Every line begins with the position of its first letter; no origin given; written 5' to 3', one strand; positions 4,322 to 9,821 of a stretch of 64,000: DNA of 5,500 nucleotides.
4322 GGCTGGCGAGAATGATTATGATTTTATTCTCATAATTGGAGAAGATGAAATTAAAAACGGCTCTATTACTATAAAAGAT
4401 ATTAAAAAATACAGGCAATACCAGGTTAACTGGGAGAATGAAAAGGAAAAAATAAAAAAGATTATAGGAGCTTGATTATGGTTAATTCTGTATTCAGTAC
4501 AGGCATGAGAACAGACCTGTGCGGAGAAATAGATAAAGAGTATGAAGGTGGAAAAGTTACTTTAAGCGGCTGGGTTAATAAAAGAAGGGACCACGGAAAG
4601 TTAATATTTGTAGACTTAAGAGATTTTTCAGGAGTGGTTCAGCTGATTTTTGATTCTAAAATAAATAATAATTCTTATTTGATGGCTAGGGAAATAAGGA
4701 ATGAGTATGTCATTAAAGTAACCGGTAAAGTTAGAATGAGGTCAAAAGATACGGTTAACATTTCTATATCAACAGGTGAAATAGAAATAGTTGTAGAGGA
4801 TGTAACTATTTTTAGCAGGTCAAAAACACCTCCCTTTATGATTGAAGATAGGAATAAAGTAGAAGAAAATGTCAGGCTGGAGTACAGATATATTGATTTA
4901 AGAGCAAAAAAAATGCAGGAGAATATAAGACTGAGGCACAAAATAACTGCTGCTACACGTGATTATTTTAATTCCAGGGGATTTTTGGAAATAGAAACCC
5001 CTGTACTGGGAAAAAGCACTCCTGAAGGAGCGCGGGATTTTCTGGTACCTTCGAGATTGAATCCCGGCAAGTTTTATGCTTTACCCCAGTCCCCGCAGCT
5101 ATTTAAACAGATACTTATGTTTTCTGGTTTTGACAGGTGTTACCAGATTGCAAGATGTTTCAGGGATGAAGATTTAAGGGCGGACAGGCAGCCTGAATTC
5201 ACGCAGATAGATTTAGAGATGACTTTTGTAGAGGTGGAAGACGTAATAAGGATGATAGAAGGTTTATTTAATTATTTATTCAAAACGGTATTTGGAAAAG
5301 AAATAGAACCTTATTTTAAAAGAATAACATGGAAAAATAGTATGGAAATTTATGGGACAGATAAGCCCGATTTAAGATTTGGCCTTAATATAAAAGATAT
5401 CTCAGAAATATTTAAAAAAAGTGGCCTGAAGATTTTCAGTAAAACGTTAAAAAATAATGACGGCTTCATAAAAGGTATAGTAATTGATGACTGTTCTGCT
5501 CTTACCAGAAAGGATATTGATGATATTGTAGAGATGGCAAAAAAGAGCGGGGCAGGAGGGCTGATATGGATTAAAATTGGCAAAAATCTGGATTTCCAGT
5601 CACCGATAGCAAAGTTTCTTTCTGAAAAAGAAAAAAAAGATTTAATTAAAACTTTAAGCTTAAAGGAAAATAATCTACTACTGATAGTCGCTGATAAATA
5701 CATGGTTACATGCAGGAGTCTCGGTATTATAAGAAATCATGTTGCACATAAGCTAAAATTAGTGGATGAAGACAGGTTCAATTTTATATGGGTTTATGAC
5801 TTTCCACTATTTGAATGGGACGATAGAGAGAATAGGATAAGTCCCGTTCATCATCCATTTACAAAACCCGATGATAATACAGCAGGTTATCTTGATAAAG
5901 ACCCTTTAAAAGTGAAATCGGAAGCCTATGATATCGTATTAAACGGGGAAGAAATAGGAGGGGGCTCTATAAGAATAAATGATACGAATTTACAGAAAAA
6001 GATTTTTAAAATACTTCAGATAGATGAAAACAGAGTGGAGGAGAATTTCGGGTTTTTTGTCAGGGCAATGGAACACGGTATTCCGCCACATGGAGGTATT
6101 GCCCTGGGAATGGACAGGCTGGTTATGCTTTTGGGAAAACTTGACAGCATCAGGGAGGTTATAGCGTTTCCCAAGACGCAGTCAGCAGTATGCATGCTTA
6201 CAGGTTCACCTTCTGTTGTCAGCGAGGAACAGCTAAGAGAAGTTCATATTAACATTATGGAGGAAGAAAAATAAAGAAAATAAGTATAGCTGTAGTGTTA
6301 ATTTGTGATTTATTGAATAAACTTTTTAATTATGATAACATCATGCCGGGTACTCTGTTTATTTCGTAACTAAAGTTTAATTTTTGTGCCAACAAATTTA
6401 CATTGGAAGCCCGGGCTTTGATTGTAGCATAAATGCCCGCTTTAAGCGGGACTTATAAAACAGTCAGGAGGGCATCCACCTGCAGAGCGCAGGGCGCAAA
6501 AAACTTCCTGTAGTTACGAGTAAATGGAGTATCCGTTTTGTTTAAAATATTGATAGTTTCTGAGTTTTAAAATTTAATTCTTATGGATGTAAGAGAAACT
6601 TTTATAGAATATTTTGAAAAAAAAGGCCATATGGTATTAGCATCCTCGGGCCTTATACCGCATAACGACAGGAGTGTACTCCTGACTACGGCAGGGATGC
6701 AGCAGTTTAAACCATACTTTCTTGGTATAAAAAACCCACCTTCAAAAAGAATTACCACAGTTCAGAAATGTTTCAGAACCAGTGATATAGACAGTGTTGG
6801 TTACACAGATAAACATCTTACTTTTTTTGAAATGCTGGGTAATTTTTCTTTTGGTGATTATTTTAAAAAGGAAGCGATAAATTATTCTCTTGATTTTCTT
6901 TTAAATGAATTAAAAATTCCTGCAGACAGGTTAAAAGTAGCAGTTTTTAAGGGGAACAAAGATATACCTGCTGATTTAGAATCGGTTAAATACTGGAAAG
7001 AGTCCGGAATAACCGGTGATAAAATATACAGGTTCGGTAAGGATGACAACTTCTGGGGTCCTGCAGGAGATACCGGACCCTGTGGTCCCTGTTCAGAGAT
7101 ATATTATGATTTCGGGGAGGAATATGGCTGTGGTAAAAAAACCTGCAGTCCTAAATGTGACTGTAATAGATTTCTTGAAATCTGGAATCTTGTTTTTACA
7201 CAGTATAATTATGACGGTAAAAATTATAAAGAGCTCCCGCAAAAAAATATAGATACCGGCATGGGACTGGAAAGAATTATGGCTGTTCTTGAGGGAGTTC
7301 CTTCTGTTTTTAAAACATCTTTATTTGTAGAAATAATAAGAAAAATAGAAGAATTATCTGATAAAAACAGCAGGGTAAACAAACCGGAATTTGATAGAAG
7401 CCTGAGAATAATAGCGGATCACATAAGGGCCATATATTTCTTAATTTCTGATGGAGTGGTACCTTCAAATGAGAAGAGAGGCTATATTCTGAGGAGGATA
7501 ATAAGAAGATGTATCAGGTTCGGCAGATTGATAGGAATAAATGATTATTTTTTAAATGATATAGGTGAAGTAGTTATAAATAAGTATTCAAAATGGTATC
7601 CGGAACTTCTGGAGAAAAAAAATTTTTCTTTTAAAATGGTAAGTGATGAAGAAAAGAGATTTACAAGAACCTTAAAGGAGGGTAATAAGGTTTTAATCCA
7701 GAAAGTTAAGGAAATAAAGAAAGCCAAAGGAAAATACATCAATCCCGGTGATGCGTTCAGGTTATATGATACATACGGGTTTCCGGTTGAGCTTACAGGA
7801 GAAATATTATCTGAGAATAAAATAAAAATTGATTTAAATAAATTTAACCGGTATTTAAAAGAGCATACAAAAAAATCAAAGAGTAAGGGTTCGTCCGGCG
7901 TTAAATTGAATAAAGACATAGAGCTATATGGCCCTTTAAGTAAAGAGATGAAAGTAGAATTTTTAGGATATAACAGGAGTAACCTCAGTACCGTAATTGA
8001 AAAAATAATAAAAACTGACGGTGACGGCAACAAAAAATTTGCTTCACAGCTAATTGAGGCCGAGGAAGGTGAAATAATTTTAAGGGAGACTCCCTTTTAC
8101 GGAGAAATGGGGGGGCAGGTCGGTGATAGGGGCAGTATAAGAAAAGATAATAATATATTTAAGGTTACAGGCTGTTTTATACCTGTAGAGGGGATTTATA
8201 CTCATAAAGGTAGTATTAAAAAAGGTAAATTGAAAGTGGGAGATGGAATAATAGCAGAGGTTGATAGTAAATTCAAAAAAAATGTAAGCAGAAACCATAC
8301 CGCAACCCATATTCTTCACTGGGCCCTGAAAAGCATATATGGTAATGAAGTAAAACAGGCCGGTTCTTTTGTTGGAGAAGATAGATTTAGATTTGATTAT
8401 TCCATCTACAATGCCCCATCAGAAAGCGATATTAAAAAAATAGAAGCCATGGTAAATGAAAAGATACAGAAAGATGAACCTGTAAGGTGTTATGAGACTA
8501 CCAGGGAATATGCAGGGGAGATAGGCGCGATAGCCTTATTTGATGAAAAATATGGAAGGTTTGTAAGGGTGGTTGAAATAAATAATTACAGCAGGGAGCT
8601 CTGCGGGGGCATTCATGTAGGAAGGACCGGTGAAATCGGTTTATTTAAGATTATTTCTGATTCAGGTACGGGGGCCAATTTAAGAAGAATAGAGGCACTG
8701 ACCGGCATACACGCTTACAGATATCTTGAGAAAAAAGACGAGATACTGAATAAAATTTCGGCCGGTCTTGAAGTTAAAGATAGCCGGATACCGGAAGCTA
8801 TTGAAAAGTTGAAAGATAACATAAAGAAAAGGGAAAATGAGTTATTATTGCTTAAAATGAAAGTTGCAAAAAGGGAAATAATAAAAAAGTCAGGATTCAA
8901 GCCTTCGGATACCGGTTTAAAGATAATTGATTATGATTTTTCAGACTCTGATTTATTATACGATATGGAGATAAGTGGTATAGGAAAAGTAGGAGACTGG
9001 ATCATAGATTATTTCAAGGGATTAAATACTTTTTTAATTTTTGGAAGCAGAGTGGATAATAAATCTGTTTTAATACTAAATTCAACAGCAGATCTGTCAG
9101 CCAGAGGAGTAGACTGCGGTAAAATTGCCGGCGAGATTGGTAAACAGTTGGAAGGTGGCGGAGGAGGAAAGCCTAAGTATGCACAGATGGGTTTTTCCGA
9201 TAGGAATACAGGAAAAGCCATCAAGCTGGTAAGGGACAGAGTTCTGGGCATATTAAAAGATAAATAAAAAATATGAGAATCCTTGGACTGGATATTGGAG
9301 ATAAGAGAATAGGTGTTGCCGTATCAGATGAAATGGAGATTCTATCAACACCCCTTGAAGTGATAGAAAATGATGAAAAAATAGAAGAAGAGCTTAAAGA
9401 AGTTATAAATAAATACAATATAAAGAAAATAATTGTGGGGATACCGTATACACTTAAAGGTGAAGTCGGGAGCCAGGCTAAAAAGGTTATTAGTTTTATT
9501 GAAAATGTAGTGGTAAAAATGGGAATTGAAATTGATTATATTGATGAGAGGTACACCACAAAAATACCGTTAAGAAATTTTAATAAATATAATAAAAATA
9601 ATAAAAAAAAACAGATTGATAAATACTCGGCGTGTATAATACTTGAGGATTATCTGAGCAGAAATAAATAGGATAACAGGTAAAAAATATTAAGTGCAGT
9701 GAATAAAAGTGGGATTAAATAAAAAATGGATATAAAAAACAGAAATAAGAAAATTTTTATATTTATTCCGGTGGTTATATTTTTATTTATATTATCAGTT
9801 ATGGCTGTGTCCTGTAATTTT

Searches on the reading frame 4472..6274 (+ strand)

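Call 33: search_protein_families(library=pfam, proteins=[window:4472-6274:+], max_evalue=0.00001)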
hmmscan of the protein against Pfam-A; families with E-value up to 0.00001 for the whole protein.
window:4472-6274:+ (600 aa): 3 families
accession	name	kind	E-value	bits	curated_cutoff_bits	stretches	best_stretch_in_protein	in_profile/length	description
PF00152.25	tRNA-synt_2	-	2.3e-123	411.6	25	1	132-570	2-308/308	tRNA synthetases class II (D, K and N)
PF02938.19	GAD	-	1.6e-19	70.3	23.4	1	322-417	1-95/95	GAD domain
PF01336.31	tRNA_anti-codon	-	1.5e-16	60.5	27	1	29-113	1-74/75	OB-fold nucleic acid binding domain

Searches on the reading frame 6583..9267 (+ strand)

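Call 33: search_protein_families(library=pfam, proteins=[window:6583-9267:+], max_evalue=0.00001)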
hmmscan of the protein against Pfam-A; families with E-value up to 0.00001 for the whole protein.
window:6583-9267:+ (894 aa): 3 families
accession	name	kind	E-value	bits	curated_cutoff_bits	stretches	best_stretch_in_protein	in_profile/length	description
PF01411.24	tRNA-synt_2c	-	8e-184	612.7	30.3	1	2-563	1-551/552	tRNA synthetases class II (A)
PF07973.19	tRNA_SAD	-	4.7e-16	58.9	24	1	661-704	1-44/44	Threonyl and Alanyl tRNA synthetase second additional domain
PF02272.25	DHHA1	-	3e-07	31.3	25.9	1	824-886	41-99/102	DHHA1 domain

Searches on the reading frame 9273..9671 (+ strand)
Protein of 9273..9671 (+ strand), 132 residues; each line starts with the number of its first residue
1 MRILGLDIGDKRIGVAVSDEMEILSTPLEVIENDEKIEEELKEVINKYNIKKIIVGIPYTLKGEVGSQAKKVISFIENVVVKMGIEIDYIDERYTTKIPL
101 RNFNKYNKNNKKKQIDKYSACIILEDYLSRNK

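Call 33: search_protein_families(library=pfam, proteins=[window:9273-9671:+], max_evalue=0.00001)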
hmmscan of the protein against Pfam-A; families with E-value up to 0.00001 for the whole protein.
window:9273-9671:+ (132 aa): 1 family
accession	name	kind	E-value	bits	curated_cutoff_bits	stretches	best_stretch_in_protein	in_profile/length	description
PF03652.20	RuvX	-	2.6e-37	128.6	29.2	1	1-129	1-133/134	Holliday junction resolvase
